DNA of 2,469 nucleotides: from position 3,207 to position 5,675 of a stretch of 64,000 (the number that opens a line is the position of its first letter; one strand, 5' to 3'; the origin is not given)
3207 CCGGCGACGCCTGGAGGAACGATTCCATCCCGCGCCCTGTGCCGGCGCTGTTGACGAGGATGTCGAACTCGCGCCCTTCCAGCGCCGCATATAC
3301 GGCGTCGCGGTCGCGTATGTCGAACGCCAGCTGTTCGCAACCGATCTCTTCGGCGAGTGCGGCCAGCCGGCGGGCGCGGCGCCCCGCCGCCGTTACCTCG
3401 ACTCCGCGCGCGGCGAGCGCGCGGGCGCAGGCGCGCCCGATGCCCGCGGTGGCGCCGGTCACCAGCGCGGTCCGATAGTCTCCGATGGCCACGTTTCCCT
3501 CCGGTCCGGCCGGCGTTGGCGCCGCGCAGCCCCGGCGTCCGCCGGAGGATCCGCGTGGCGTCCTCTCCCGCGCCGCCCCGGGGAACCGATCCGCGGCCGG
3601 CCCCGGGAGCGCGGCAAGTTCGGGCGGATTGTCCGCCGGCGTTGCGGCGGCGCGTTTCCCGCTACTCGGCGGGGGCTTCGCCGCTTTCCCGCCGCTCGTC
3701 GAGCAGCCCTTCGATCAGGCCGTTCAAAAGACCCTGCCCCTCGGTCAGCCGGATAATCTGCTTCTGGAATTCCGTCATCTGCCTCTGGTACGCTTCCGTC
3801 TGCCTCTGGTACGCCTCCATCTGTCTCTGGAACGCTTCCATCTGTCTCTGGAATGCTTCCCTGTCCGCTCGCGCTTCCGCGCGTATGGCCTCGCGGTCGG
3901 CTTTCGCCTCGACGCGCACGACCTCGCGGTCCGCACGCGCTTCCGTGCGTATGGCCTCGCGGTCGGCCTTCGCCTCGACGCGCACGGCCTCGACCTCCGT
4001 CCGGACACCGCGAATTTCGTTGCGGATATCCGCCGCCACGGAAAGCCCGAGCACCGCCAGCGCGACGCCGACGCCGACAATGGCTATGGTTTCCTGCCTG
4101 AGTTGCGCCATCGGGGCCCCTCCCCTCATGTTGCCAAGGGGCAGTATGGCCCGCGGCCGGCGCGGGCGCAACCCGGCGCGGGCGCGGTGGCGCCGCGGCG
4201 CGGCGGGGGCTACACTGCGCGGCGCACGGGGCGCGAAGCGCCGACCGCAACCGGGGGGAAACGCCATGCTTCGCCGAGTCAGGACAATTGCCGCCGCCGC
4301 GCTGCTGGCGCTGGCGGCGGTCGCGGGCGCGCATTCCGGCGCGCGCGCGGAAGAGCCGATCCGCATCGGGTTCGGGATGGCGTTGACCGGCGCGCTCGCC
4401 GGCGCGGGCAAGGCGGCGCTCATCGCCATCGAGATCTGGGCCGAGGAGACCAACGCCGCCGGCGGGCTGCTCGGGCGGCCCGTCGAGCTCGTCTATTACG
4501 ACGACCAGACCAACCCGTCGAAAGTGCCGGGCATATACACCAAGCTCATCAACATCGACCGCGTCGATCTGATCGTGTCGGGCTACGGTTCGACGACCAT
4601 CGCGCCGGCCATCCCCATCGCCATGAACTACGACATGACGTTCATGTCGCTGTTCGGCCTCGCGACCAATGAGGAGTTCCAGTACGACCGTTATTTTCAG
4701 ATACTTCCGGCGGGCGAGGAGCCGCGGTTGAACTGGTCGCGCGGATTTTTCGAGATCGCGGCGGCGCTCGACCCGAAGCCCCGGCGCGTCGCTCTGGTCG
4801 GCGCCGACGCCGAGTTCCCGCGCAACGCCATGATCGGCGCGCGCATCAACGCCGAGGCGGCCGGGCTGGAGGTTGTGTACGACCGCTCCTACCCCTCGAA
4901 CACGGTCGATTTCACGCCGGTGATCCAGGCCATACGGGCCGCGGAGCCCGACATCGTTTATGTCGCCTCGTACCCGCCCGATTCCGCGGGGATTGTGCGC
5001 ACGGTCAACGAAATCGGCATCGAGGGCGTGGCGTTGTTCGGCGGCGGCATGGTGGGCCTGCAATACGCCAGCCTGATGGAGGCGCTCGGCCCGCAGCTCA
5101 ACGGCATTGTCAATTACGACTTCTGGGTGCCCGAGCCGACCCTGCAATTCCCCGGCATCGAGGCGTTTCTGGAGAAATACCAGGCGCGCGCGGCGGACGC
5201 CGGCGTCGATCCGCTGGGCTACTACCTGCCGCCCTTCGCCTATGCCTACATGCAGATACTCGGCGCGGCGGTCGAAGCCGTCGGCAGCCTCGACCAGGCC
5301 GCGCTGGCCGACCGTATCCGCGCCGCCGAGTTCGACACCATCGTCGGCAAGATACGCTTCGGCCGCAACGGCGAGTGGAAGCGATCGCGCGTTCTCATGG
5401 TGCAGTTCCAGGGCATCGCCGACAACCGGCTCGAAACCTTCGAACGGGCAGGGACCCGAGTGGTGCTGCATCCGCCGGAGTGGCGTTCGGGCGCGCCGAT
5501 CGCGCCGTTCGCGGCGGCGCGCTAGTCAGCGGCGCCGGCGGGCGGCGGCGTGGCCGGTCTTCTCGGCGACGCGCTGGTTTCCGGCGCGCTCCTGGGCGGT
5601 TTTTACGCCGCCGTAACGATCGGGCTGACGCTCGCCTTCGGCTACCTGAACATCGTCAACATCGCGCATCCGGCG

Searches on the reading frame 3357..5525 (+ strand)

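Call 92: search_protein_families(library=pfam, proteins=[window:3357-5525:+], max_evalue=0.001)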
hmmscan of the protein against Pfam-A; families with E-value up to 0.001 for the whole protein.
window:3357-5525:+ (722 aa): 3 families
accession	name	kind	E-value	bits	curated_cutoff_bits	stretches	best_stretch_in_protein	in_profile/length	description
PF13458.12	Peripla_BP_6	-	8.2e-57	193.8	31.7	1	334-672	1-326/343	Periplasmic binding protein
PF13433.12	Peripla_BP_5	-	1.7e-18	67.3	27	1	335-686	1-340/363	Periplasmic binding protein domain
PF01094.35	ANF_receptor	-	1.1e-05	25.1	25.4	1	357-685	5-351/353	Receptor family ligand binding region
